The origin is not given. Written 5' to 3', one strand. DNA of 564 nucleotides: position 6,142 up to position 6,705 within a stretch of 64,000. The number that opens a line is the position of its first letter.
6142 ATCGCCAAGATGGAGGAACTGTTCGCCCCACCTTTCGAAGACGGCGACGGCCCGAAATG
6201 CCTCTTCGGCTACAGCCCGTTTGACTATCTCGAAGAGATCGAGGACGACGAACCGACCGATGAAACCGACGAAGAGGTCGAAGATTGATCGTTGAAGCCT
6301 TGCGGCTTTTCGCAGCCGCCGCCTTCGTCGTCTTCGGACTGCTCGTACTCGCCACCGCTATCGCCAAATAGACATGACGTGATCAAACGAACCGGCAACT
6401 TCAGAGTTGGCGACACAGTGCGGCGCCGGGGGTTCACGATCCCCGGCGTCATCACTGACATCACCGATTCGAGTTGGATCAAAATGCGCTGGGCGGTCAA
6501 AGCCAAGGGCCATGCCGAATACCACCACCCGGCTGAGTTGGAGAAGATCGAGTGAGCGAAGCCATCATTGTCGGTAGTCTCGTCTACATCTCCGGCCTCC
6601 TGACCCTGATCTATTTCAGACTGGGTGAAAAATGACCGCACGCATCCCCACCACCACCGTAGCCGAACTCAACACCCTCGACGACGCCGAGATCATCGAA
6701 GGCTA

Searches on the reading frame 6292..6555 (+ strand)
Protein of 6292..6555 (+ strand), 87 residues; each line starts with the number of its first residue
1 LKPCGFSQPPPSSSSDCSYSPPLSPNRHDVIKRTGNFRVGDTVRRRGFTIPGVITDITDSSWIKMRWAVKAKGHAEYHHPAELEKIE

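Call 62: search_protein_families(library=pfam, proteins=[window:6292-6555:+], max_evalue=1)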
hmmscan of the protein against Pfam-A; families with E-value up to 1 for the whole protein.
window:6292-6555:+ (87 aa): 1 family
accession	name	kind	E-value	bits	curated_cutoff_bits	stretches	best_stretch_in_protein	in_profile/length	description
PF08755.16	YccV-like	-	0.016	15.9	22.8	1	36-74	2-40/101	Hemimethylated DNA-binding protein YccV like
